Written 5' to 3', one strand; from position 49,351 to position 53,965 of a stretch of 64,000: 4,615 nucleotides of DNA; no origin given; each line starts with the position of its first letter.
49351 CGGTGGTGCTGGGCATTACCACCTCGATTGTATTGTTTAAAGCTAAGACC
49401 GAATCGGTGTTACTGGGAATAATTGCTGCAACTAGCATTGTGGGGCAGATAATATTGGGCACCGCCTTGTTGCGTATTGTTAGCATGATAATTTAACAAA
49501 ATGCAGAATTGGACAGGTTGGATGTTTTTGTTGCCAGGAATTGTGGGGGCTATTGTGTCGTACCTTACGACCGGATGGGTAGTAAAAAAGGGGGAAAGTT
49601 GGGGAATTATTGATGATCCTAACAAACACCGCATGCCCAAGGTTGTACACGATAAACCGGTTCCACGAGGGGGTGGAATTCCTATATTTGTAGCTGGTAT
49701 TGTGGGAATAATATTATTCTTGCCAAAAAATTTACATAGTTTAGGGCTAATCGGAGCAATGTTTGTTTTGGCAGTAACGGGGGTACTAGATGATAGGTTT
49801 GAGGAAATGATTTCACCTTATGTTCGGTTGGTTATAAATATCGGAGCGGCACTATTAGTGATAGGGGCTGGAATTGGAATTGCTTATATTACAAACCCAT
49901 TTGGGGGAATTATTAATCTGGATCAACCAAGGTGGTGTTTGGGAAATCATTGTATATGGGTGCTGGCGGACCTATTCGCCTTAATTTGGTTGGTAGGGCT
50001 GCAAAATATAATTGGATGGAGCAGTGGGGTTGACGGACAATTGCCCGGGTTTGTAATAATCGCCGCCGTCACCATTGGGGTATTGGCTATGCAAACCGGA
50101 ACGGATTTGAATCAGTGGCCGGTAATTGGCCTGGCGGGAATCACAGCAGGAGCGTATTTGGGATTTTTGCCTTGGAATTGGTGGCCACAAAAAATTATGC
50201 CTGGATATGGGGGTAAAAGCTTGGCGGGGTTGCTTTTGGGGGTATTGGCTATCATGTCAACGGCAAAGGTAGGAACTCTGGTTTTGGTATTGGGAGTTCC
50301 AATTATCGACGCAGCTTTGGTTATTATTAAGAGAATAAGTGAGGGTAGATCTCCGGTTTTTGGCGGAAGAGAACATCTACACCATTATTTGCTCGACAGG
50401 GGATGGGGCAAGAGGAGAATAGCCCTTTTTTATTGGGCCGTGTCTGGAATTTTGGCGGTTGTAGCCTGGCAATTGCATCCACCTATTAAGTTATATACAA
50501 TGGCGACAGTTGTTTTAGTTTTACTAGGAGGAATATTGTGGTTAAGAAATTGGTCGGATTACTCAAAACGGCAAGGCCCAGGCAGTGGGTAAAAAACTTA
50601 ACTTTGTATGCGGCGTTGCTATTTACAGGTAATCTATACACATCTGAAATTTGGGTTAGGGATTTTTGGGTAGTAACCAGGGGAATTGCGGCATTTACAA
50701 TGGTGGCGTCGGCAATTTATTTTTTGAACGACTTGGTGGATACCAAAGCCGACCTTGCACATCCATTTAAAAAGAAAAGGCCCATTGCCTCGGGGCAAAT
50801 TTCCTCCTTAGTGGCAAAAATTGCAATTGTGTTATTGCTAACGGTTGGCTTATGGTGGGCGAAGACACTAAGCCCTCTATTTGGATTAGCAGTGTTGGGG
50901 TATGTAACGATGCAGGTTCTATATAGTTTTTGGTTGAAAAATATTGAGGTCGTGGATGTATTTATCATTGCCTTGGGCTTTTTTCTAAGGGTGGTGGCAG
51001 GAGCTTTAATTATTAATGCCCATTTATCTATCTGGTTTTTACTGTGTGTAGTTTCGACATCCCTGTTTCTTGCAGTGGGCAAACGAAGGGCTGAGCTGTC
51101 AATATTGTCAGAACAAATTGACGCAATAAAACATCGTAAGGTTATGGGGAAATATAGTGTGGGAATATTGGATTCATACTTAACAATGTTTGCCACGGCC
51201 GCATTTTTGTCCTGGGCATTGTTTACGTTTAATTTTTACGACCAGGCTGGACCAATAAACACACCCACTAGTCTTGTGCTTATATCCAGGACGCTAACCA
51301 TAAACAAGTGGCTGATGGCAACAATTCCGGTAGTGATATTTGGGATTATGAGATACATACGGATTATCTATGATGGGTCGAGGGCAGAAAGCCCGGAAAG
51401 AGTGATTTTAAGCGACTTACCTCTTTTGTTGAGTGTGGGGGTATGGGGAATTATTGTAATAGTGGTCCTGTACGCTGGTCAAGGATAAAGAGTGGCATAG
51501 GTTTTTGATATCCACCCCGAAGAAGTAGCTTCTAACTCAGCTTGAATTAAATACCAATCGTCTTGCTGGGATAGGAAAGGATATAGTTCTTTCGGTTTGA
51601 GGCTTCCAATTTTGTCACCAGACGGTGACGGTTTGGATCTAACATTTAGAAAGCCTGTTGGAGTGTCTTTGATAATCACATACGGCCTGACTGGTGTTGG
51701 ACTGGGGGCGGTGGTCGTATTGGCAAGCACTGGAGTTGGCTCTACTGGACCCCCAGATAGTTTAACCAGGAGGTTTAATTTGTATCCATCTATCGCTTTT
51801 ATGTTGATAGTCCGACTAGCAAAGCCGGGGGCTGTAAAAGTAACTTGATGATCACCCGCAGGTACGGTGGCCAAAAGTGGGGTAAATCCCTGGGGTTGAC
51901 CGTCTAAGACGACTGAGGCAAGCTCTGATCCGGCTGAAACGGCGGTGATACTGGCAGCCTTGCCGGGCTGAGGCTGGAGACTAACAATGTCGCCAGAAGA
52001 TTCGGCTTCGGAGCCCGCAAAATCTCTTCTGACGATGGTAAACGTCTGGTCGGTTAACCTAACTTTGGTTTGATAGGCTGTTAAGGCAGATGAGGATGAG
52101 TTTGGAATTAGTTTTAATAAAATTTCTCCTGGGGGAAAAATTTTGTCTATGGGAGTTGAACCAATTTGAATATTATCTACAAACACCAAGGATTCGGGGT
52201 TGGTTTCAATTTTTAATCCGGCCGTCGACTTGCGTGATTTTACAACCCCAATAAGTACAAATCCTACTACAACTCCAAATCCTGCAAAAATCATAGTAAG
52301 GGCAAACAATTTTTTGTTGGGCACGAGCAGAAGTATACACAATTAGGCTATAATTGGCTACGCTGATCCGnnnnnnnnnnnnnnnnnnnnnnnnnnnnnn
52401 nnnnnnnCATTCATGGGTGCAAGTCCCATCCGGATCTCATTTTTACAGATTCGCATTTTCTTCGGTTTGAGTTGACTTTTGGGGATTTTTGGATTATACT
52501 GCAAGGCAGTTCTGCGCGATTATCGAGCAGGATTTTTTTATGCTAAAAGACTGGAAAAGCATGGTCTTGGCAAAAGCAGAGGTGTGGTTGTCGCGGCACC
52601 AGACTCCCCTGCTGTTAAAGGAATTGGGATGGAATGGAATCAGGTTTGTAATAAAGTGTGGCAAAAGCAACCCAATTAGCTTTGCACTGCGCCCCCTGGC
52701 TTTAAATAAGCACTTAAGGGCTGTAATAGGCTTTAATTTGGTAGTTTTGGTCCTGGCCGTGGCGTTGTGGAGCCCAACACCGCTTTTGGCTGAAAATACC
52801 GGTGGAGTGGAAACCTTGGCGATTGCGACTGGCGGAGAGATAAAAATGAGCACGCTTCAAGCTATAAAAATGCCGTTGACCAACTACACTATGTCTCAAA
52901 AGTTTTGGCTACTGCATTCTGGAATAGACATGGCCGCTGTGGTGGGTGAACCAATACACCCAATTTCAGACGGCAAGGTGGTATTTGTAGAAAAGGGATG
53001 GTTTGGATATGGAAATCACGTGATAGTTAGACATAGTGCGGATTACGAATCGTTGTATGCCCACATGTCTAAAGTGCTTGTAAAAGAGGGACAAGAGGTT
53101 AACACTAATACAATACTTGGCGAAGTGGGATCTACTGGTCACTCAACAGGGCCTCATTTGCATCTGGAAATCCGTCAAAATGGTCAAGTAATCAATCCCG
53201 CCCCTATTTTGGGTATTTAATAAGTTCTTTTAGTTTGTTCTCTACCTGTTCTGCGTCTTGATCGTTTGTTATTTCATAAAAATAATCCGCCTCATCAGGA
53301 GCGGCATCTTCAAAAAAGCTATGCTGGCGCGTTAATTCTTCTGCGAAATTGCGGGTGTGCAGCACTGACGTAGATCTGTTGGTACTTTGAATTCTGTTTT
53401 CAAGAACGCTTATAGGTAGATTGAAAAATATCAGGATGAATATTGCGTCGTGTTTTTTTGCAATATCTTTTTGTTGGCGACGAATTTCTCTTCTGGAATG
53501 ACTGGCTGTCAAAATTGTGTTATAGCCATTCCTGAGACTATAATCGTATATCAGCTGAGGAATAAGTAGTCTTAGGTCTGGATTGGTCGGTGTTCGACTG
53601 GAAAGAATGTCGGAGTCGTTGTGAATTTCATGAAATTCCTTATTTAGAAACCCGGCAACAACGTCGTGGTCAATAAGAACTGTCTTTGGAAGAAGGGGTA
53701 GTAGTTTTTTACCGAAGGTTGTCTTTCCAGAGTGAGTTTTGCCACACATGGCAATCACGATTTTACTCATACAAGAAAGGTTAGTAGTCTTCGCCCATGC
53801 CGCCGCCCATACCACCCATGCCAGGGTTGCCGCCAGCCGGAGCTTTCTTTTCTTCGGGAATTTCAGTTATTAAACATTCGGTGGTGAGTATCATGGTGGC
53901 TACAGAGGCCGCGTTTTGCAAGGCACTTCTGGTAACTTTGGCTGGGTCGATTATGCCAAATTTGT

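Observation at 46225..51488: Co-directional cluster of GT2(QxxRW) + GT-C + small TM + WecA/MraY-like + UbiA-DPPR-like: an arabinogalactan-type lipid-linked glycan pathway in a CPR-like genome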

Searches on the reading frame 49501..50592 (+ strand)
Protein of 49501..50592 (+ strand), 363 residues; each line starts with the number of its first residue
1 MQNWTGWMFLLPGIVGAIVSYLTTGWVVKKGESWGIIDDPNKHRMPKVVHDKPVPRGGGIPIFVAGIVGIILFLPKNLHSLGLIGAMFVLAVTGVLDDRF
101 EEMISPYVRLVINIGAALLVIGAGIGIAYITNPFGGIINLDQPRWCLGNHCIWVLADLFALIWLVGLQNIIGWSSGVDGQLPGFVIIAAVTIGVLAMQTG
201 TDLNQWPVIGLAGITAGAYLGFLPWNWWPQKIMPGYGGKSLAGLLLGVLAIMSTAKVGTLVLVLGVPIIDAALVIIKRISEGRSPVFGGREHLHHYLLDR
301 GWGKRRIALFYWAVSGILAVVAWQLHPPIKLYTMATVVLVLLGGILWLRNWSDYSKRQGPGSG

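Call 3: search_protein_families(library=pfam, proteins=[window:49501-50592:+], max_evalue=0.01)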
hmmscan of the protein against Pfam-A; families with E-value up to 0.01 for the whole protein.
window:49501-50592:+ (363 aa): 1 family
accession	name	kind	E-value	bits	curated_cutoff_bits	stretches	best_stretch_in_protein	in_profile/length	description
PF00953.26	Glycos_transf_4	-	3e-18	66.8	27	1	81-253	2-159/160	Glycosyl transferase family 4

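Call 4: search_protein_families(library=ncbifam, proteins=[window:49501-50592:+], max_evalue=0.01)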
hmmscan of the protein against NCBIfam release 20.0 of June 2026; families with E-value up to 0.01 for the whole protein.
window:49501-50592:+ (363 aa): 3 families
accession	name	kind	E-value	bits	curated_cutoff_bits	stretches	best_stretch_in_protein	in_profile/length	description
TIGR02380.1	ECA_wecA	exception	4.2e-19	68.9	326.05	1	32-321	23-304/346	UDP-N-acetylglucosamine--undecaprenyl-phosphate N-acetylglucosaminephosphotransferase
NF053644.1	MraY_archaea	equivalog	2.4e-15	56.7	450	1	159-322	185-339/340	pseudomurein biosynthesis MraY family phospho-N-acetylmuramoyl-pentapeptide-transferase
TIGR00445.1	mraY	equivalog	1.3e-13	51.2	192.05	1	50-323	31-315/321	phospho-N-acetylmuramoyl-pentapeptide-transferase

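Call 15: search_solved_structures(query=window:49501-50592:+, max_evalue=0.01)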
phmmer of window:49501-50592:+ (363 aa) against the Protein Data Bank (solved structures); distinct sequences matched with E-value up to 0.01: 4.
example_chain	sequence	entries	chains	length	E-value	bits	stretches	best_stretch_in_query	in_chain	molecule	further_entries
9zno_A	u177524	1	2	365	2.3e-06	30.3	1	158-322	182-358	Phospho-N-acetylmuramoyl-pentapeptide-transferase (MraY)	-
4j72_A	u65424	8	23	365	8.5e-06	28.4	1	155-323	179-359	Phospho-N-acetylmuramoyl-pentapeptide-transferase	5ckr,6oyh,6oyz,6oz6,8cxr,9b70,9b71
8tlu_A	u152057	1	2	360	0.0037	19.7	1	53-321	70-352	Phospho-N-acetylmuramoyl-pentapeptide-transferase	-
8g01_A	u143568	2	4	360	0.0037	19.7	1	53-321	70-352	Phospho-N-acetylmuramoyl-pentapeptide-transferase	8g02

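Call 78: search_solved_structures(query=A4, max_evalue=0.1, show_alignments=1)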
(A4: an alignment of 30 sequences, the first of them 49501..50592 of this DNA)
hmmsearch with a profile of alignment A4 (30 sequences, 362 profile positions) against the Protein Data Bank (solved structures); distinct sequences matched with E-value up to 0.1: 10.
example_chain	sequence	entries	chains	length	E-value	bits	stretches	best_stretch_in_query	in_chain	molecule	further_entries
5jnq_A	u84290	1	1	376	1.2e-22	83.4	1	3-322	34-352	Phospho-N-acetylmuramoyl-pentapeptide-transferase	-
9zno_A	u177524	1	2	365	3.3e-18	68.8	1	7-323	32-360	Phospho-N-acetylmuramoyl-pentapeptide-transferase (MraY)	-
4j72_A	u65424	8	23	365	5.5e-17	64.7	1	7-324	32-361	Phospho-N-acetylmuramoyl-pentapeptide-transferase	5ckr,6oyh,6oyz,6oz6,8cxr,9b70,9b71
8g01_A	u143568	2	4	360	1.3e-14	56.9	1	7-322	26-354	Phospho-N-acetylmuramoyl-pentapeptide-transferase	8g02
8tlu_A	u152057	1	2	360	2e-14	56.3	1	7-322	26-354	Phospho-N-acetylmuramoyl-pentapeptide-transferase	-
6bw6_A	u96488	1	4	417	2.2e-06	29.9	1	77-254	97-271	UDP-N-acetylglucosamine--dolichyl-phosphate N-acetylglucosaminephosphotransferase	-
6fm9_A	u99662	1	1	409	4.6e-06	28.8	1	77-254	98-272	UDP-N-acetylglucosamine--dolichyl-phosphate N-acetylglucosaminephosphotransferase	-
6bw5_A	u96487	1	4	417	4.8e-06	28.8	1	77-254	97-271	UDP-N-acetylglucosamine--dolichyl-phosphate N-acetylglucosaminephosphotransferase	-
9znn_A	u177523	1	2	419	4.8e-06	28.7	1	77-254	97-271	UDP-N-acetylglucosamine--dolichyl-phosphate N-acetylglucosaminephosphotransferase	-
5lev_A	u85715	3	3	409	5.1e-05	25.4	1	77-253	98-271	UDP-N-acetylglucosamine--dolichyl-phosphate N-acetylglucosaminephosphotransferase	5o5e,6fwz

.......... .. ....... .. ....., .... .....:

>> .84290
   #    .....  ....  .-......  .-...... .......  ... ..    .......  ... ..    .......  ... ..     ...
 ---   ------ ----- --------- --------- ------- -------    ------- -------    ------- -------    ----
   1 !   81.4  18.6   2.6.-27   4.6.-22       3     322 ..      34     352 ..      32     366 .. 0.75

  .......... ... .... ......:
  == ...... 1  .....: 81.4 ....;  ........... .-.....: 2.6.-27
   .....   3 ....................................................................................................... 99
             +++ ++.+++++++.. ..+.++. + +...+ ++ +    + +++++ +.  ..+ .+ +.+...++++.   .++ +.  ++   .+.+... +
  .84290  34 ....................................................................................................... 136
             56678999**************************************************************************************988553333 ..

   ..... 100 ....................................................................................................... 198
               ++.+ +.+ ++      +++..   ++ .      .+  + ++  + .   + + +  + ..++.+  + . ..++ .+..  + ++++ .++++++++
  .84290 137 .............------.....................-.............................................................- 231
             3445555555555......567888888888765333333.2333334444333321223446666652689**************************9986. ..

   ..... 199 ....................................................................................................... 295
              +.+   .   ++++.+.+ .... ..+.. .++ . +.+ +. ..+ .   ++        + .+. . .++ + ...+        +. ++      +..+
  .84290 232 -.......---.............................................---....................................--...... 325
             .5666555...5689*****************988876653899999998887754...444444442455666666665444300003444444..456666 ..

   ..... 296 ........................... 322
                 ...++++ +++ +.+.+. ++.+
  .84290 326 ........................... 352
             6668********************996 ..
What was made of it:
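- On PNPT superfamily (MraY/WecA/TagO/GPT): Full-length profile match to MraY structures (call 78).
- D is a PNPT-superfamily member (calls 3, 78).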

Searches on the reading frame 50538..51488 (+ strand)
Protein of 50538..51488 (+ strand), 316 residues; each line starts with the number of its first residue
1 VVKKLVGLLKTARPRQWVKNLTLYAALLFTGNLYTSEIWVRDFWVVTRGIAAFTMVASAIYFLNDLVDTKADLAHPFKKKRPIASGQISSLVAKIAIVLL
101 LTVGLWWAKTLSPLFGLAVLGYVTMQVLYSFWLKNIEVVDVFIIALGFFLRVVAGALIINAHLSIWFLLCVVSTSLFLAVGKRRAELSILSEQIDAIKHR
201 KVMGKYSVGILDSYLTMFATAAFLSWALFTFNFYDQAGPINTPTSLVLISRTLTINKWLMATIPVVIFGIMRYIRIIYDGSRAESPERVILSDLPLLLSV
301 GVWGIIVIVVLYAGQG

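Call 3: search_protein_families(library=pfam, proteins=[window:50538-51488:+], max_evalue=0.01)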
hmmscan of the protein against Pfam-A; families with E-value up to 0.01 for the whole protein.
window:50538-51488:+ (316 aa): 1 family
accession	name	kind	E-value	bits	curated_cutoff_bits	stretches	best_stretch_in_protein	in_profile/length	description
PF01040.23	UbiA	-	3.5e-20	72.8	34.2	1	33-177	9-153/250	UbiA prenyltransferase family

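Call 4: search_protein_families(library=ncbifam, proteins=[window:50538-51488:+], max_evalue=0.01)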
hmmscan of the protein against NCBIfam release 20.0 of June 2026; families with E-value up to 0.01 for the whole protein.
window:50538-51488:+ (316 aa): 13 families
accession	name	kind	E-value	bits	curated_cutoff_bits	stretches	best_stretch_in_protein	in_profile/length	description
NF008977.0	PRK12324.1-2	equivalog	1.1e-58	199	234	1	5-313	2-289/297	decaprenyl-phosphate phosphoribosyltransferase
NF008978.0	PRK12324.1-4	equivalog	6.8e-56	189.5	207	1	6-312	33-320/322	decaprenyl-phosphate phosphoribosyltransferase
NF006088.0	PRK08238.1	equivalog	1.1e-42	146.3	351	1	7-233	194-413/482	UbiA family prenyltransferase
NF008976.0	PRK12324.1-1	equivalog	1.7e-42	145.9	474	1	6-304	19-296/306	decaprenyl-phosphate phosphoribosyltransferase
NF009523.0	PRK12884.1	equivalog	1.7e-11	43.8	269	1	40-172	34-163/279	prenyltransferase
TIGR01473.1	cyoE_ctaB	equivalog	1.3e-06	28.4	210.3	1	23-158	14-151/281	heme o synthase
TIGR01475.1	ubiA_other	subfamily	6.3e-06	25.8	180.8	1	27-178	20-171/282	UbiA-like polyprenyltransferase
NF005742.0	PRK07566.1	equivalog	9.6e-06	24.9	313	1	55-169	77-193/315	chlorophyll synthase ChlG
NF035940.1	prenyl_rel_EboC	equivalog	1.4e-05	24.7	250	1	52-172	48-165/292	UbiA-like protein EboC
TIGR01474.1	ubiA_proteo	equivalog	2e-05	24.2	275.45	1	49-164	47-160/282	4-hydroxybenzoate octaprenyltransferase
NF003349.0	PRK04375.1-2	equivalog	4e-05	22.9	246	1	33-143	48-160/318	heme o synthase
NF009521.0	PRK12882.1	equivalog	0.00034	19.9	296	1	19-145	15-138/280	geranylgeranylglycerol-phosphate geranylgeranyltransferase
NF009524.0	PRK12886.1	equivalog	0.00053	19.4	387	1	51-143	49-140/291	prenyltransferase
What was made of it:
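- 50538..51488 (+): E: polyprenyl-phosphate 5-phosphoribosyltransferase (DPPR/PPPRS type, UbiA superfamily); its start overlaps D by 55 nt. NCBIfam DPPR models score 199, 189.5 and 146 bits, against at most 44 bits for the specific non-DPPR prenyltransferase subfamilies (the generic UbiA model NF006088 scores 146) (call 4).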

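Call 12: search_solved_structures(query=window:50538-51488:+, max_evalue=0.01, show_alignments=1)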
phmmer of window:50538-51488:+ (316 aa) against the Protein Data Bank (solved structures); distinct sequences matched with E-value up to 0.01: 2.
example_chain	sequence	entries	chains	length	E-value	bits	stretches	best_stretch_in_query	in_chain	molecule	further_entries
8j8j_D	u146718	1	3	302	2.1e-34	122.7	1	5-237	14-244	Decaprenyl-phosphate phosphoribosyltransferase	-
8j8k_A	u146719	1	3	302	2.5e-26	96.1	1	5-237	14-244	Decaprenyl-phosphate phosphoribosyltransferase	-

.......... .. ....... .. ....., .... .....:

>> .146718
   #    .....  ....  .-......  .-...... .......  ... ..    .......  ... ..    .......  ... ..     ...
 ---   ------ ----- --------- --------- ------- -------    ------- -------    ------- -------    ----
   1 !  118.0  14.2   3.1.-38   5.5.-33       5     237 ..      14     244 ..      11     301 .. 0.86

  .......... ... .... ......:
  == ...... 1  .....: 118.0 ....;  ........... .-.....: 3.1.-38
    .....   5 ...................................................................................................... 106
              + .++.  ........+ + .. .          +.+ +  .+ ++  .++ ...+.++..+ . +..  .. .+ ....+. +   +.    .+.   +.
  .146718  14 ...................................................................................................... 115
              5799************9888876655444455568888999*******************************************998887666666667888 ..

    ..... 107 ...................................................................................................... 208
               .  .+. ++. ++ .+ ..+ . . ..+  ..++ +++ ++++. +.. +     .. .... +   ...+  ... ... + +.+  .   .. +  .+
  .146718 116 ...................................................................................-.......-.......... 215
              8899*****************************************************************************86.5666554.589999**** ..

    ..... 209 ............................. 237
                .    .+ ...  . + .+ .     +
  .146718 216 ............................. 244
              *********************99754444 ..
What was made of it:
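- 50538..51488 (+): Best PDB hit is M. tuberculosis Rv3806c 8j8j, E 2.1e-34 (call 12).
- On DPPR/PPPRS (polyprenyl-phosphate 5-phosphoribosyltransferase, UbiA superfamily): The Lys aligned to K208 rests on the single pairwise alignment of call 12.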

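Call 16: find_encoding_contigs(protein=window:50538-51488:+, flank=10000, max_places=6)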
Protein window:50538-51488:+ (316 aa): 2 contigs read that carry it; 2 places shown.
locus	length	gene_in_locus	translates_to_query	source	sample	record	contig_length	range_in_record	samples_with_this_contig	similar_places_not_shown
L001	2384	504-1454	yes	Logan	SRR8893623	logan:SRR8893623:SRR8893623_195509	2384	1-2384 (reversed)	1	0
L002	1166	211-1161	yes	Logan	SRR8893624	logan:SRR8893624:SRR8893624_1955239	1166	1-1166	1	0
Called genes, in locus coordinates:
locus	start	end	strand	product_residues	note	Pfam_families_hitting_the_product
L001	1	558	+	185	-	?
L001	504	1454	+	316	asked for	PF01040:UbiA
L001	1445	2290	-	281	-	PF08308:PEGA, PF08239:SH3_3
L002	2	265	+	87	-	?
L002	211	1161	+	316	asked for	PF01040:UbiA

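Call 90: find_homologous_proteins(query=window:50538-51488:+)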
Query window:50538-51488:+ (316 aa): 4195 proteins with E <= 0.001 among 8000 candidates; the best 120 are listed.
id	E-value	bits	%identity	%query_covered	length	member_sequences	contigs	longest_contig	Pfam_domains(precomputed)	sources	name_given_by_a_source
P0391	2.0e-197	673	100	100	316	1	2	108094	PF01040.24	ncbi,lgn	-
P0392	6.4e-148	510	75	99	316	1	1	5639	PF01040.24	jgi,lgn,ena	-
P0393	2.2e-147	509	75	99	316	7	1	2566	PF01040.24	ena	-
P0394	8.4e-147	507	75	99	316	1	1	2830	PF01040.24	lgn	-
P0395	1.2e-145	503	73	99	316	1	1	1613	PF01040.24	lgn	-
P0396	2.6e-145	502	74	99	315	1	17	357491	PF01040.24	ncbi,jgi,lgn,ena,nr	ncbi:MAG: UbiA prenyltransferase [Candidatus Amesbacteria bacterium GW2011_GWB1_47_19]|nr:MAG: UbiA 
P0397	4.3e-145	501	76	99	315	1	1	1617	PF01040.24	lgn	-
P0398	5.6e-145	501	74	99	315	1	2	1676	PF01040.24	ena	-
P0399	2.4e-143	495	74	99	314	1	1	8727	PF01040.24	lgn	-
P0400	2.4e-143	495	75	99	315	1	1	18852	PF01040.24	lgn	-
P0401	5.4e-143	494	72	100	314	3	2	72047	PF01040.24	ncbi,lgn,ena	ncbi:MAG: UbiA prenyltransferase family protein [Patescibacteria group bacterium]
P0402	7.6e-143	494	74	99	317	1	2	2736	PF01040.24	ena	-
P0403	1.0e-142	493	74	99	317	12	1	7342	PF01040.24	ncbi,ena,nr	ncbi:hypothetical protein A2701_00290 [Candidatus Amesbacteria bacterium RIFCSPHIGHO2_01_FULL_47_34]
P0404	1.1e-142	493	72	99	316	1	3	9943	PF01040.24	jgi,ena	-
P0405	1.4e-142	493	74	99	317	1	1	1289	PF01040.24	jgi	-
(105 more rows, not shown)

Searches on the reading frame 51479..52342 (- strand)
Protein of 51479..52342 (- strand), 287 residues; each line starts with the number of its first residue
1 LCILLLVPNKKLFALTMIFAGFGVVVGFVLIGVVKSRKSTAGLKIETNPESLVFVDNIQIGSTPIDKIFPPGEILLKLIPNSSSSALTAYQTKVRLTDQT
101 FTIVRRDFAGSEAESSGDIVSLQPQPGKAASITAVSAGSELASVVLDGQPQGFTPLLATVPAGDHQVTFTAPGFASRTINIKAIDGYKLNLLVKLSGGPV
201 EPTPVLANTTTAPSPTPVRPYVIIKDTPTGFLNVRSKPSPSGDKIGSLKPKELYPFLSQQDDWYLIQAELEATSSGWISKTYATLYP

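Call 3: search_protein_families(library=pfam, proteins=[window:51479-52342:-], max_evalue=0.01)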
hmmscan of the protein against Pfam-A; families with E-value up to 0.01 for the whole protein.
window:51479-52342:- (287 aa): 3 families
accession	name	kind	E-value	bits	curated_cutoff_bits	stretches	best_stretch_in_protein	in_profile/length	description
PF08308.17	PEGA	-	1.7e-12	47.5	20.8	1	142-191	13-65/71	PEGA domain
PF08239.17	SH3_3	-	2.3e-08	34.6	27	1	231-282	2-52/54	Bacterial SH3 domain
PF13620.12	CarboxypepD_reg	-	0.0043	17.8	32.3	0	157-194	42-80/82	Carboxypeptidase regulatory-like domain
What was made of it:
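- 51479..52342 (-): Convergent PEGA + SH3_3 extracytoplasmic protein (TM- or lipobox-anchored), which travels with the module. PF08308 E 1.7e-12 and PF08239 E 2.3e-8 (call 3).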

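Call 4: search_protein_families(library=ncbifam, proteins=[window:51479-52342:-], max_evalue=0.01)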
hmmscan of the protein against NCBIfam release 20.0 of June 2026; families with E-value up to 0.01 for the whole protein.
window:51479-52342:- (287 aa): 0 families

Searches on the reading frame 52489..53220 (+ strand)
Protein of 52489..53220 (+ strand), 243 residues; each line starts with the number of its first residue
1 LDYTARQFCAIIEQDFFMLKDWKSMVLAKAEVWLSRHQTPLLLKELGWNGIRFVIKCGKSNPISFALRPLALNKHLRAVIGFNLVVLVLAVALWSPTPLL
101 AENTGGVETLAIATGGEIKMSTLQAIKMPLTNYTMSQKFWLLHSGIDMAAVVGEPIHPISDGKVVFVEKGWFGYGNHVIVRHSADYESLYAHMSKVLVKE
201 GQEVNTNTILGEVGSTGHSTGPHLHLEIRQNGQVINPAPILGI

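Call 10: search_protein_families(library=pfam, proteins=[window:52489-53220:+], max_evalue=0.001)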
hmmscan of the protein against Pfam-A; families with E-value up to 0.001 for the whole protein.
window:52489-53220:+ (243 aa): 1 family
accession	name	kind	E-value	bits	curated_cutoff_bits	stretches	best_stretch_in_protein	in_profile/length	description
PF01551.29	Peptidase_M23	-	1.6e-32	112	28.7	1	143-237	3-96/96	Peptidase family M23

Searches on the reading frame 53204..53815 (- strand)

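Call 10: search_protein_families(library=pfam, proteins=[window:53204-53815:-], max_evalue=0.001)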
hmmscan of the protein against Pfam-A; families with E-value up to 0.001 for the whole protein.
window:53204-53815:- (203 aa): 1 family
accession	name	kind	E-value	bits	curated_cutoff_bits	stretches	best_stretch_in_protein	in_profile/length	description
PF13671.12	AAA_33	-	2.6e-10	41.2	27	1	20-149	1-122/143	AAA domain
